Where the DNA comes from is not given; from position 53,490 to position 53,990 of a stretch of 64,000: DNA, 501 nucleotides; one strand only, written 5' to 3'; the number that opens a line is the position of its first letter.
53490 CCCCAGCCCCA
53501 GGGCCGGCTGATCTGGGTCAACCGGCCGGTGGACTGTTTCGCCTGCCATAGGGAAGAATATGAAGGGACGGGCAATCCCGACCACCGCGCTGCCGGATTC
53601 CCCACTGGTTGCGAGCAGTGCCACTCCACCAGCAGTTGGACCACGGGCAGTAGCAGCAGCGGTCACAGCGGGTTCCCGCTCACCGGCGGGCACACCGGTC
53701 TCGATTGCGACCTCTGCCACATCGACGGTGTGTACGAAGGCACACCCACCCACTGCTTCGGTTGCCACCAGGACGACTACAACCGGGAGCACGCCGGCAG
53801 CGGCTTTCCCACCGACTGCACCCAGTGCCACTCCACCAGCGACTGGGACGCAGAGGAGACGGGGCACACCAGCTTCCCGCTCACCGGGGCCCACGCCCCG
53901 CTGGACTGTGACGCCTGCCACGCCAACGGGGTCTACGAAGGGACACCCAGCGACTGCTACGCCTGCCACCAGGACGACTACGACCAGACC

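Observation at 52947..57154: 34-haem c-type cytochrome translationally coupled to an outer-membrane beta-barrel: candidate new porin-cytochrome electron conduit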

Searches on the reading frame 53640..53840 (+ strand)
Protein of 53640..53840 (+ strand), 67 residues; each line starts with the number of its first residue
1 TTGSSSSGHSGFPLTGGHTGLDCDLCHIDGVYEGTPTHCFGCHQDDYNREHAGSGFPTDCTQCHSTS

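Call 57: search_solved_structures(query=A3, max_evalue=1, show_alignments=2)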
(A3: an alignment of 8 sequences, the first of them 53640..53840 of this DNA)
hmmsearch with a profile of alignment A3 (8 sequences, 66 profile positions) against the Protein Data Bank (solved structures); distinct sequences matched with E-value up to 1: 10.
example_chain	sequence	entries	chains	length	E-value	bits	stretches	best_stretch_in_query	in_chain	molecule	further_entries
9m8m_C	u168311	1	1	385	0.041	17.2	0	15-29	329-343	Photosynthetic reaction center cytochrome c subunit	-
2e84_A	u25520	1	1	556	0.073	16.4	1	20-65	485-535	High-molecular-weight cytochrome c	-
1h29_A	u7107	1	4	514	0.2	15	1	22-65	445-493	HIGH-MOLECULAR-WEIGHT CYTOCHROME C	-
1gws_A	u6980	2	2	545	0.2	15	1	22-65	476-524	HIGH-MOLECULAR-WEIGHT CYTOCHROME C | High-molecular-weight cytochrome c precursor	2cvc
1ofw_A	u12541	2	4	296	0.31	14.4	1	21-65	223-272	NINE-HEME CYTOCHROME C | NINE HEME CYTOCHROME C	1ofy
4hc3_A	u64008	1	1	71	0.42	14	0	6-30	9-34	PpcA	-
9hyf_C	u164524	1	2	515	0.74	13.2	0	13-45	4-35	E3 ubiquitin-protein ligase kcmf-1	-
2cy3_A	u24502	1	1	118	0.86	13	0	36-66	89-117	CYTOCHROME C3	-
1w7o_A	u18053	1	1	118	0.86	13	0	36-66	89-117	CYTOCHROME C3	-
9qx1_C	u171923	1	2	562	0.89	12.9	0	13-45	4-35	KCMF1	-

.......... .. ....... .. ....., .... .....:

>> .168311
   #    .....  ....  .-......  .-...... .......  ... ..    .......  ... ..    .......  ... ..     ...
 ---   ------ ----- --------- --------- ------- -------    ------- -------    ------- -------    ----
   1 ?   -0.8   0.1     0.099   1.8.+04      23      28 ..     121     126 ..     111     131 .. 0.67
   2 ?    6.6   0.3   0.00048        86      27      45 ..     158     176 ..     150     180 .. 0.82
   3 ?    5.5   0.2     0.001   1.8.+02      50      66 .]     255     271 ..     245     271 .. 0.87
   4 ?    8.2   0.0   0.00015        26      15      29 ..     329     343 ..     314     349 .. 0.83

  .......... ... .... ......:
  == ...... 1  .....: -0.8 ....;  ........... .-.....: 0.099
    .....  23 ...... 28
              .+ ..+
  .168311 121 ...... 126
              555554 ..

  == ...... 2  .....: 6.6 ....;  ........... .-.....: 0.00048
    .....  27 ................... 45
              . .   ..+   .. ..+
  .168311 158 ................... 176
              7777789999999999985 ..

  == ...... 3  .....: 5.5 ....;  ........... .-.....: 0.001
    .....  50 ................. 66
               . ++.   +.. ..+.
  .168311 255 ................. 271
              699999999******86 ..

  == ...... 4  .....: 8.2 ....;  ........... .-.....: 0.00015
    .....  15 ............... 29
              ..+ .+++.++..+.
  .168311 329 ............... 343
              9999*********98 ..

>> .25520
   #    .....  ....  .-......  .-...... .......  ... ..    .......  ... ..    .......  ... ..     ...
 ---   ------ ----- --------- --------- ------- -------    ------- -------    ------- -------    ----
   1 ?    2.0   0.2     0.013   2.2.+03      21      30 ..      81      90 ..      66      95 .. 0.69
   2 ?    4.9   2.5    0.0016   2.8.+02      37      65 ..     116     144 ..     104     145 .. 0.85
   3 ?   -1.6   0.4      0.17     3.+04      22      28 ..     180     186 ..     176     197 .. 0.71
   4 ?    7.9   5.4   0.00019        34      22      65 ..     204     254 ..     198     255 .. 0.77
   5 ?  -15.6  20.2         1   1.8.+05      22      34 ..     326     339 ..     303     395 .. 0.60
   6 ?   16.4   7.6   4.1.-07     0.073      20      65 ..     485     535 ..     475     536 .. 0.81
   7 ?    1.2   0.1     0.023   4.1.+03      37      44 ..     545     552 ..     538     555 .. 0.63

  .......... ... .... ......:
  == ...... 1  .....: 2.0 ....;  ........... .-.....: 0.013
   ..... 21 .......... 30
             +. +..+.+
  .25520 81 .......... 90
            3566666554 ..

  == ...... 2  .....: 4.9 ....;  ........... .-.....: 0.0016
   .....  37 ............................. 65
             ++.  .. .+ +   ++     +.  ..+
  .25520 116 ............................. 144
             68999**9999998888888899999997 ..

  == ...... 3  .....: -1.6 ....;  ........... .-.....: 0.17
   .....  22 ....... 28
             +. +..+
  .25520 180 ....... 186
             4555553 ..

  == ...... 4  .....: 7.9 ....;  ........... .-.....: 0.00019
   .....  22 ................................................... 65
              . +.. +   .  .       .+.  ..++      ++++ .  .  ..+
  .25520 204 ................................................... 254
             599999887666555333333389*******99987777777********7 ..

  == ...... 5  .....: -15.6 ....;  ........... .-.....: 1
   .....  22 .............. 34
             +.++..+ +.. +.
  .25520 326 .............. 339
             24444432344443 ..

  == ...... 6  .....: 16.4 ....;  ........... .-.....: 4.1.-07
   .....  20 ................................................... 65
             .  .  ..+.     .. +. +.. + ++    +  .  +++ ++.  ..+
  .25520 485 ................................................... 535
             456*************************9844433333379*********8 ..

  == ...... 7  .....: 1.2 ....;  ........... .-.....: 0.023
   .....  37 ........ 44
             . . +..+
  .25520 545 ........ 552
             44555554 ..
